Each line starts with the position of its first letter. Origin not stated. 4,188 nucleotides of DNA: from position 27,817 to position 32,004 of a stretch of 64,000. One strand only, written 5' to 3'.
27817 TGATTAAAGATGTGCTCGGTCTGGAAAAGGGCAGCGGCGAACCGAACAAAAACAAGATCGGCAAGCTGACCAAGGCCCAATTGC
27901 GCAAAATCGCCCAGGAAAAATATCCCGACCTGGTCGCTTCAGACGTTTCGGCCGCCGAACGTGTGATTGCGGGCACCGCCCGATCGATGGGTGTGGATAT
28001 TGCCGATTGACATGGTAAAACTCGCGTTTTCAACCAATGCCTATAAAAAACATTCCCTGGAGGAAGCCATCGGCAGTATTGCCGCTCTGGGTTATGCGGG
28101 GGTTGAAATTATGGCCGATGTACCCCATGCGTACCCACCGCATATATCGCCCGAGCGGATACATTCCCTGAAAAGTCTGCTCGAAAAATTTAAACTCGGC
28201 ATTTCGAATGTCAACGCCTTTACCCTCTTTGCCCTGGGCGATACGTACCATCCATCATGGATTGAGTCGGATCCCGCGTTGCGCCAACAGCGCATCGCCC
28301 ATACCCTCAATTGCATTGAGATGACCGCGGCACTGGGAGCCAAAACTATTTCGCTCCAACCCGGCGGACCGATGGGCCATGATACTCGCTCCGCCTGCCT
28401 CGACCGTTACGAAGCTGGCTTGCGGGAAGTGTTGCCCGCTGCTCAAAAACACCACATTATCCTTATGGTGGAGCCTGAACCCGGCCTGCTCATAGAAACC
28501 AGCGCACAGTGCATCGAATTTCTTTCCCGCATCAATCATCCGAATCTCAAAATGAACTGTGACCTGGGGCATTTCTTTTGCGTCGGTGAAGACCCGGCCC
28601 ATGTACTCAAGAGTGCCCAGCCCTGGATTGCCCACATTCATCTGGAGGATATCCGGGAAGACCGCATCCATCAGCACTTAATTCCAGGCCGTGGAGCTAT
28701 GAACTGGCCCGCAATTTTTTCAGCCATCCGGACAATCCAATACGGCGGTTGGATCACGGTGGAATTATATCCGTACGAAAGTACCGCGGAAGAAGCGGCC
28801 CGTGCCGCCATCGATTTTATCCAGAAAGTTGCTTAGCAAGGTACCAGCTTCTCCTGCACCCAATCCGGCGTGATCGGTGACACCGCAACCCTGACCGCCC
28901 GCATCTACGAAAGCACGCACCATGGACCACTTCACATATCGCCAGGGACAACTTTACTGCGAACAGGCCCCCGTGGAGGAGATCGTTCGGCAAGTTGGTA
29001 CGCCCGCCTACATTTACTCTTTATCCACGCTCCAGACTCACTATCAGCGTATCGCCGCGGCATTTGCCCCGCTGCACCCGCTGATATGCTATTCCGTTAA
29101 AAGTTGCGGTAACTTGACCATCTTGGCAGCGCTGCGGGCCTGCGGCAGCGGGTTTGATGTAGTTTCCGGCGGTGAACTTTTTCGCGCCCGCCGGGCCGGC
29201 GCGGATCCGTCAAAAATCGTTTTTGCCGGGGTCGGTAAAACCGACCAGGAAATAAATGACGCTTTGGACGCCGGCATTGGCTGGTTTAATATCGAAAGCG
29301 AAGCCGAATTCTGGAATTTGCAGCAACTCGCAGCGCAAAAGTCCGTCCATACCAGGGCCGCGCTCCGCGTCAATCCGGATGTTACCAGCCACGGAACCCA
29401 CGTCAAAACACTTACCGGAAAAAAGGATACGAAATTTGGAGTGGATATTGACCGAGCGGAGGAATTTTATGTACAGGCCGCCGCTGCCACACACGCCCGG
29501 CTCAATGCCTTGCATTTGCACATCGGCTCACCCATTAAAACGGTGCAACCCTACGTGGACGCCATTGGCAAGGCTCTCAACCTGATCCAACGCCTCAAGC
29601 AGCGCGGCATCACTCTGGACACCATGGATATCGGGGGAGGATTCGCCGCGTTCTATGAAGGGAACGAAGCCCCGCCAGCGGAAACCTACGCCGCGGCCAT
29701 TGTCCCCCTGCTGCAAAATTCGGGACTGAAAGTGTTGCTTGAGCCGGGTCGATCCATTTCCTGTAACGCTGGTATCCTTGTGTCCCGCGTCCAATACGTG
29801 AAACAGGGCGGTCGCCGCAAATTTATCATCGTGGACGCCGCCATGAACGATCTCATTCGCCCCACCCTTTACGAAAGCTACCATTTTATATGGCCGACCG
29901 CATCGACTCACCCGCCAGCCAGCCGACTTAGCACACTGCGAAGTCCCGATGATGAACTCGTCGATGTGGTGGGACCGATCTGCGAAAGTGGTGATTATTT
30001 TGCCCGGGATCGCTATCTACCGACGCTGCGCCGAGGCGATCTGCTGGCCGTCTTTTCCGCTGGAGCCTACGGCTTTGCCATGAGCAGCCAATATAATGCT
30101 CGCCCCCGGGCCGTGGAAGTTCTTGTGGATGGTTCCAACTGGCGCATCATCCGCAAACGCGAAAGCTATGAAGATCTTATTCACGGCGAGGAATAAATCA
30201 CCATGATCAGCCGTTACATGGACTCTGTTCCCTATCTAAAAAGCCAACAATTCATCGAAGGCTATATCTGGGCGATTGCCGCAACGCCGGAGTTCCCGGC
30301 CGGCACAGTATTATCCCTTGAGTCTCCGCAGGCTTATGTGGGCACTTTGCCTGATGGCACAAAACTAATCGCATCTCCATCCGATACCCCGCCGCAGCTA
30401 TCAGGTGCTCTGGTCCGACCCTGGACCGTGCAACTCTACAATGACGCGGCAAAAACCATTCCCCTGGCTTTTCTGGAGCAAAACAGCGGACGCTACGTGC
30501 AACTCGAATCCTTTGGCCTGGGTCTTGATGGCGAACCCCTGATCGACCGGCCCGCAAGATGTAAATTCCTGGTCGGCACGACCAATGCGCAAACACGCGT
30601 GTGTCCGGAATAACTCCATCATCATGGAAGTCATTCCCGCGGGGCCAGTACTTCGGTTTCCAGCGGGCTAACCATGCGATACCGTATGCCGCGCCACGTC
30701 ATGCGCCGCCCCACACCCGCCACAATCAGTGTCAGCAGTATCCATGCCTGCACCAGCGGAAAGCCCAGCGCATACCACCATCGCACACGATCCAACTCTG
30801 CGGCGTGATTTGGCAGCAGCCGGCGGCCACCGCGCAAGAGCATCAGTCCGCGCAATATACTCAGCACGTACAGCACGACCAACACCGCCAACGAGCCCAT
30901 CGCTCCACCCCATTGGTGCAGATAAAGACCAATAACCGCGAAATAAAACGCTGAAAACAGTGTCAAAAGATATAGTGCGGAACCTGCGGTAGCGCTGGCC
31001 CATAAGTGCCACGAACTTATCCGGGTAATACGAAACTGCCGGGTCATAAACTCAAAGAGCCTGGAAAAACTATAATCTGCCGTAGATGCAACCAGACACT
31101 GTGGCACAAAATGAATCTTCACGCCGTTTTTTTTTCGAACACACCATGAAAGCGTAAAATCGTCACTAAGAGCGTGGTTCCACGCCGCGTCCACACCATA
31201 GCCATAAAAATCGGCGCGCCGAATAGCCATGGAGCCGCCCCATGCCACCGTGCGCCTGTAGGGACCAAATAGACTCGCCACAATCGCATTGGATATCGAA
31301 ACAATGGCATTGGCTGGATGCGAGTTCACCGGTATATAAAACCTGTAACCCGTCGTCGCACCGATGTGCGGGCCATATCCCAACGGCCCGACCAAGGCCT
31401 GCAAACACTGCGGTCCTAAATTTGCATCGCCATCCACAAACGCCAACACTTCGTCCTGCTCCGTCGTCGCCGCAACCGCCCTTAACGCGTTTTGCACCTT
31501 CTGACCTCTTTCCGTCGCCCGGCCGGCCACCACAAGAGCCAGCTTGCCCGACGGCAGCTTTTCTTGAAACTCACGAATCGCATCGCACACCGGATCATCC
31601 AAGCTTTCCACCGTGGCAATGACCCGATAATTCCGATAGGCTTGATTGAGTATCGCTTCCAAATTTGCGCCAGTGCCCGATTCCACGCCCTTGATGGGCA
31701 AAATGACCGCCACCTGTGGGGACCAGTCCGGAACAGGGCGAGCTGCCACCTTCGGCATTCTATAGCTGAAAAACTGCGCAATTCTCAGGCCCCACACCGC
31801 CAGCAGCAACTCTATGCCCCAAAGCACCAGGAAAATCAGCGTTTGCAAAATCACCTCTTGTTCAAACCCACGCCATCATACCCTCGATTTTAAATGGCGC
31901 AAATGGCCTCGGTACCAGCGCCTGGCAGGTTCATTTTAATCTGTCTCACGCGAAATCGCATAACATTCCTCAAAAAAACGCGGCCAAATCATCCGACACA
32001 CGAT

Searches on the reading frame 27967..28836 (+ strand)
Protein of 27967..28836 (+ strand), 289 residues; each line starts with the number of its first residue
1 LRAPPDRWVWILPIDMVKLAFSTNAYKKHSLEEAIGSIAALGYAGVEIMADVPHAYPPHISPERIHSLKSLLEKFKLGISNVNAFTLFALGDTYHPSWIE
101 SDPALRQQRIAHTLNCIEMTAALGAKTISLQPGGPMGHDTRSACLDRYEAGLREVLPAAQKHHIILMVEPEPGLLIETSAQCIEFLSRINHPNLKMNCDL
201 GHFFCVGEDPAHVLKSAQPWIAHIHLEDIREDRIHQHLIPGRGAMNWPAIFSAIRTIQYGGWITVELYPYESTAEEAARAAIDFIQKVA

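Call 13: search_protein_families(library=pfam, proteins=[window:27967-28836:+], max_evalue=0.01)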
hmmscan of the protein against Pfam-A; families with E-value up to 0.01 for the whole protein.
window:27967-28836:+ (289 aa): 1 family
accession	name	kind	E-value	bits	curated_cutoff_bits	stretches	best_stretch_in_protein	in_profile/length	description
PF01261.30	AP_endonuc_2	-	6.5e-46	157.5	31.1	1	38-287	4-248/249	Xylose isomerase-like TIM barrel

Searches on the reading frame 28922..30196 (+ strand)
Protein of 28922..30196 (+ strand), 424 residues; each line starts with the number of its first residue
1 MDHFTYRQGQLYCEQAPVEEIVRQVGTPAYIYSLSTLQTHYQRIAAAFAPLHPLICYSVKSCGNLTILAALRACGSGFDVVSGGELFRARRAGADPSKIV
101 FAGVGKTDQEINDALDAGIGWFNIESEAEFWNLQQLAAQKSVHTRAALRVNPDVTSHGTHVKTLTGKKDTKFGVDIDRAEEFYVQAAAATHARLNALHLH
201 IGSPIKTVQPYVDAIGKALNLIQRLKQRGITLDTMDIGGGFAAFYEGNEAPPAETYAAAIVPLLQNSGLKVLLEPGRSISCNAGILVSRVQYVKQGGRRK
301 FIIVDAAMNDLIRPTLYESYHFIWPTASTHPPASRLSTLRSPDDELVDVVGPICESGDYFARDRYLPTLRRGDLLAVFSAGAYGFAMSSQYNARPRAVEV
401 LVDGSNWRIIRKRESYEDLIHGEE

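Call 13: search_protein_families(library=pfam, proteins=[window:28922-30196:+], max_evalue=0.01)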
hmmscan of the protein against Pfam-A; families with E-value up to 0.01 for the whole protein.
window:28922-30196:+ (424 aa): 2 families
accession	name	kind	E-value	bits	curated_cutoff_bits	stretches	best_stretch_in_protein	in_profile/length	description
PF02784.22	Orn_Arg_deC_N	-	5.9e-53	180.2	23.4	1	35-280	2-246/247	Pyridoxal-dependent decarboxylase, pyridoxal binding domain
PF00278.28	Orn_DAP_Arg_deC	-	2.1e-28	98.9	23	1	58-381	5-95/95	Pyridoxal-dependent decarboxylase, C-terminal sheet domain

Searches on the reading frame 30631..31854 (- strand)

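Call 13: search_protein_families(library=pfam, proteins=[window:30631-31854:-], max_evalue=0.01)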
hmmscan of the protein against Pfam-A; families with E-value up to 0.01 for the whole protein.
window:30631-31854:- (407 aa): 3 families
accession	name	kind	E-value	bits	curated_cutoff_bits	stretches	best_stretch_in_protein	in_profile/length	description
PF13641.12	Glyco_tranf_2_3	-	2.2e-14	54.5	27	1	46-273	1-227/230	Glycosyltransferase like family 2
PF13506.12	Glyco_transf_21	-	1.5e-11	44.5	21.7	1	104-275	4-171/174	Glycosyl transferase family 21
PF00535.33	Glycos_transf_2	-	6.6e-06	26.6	23.3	1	50-216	2-164/168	Glycosyl transferase family 2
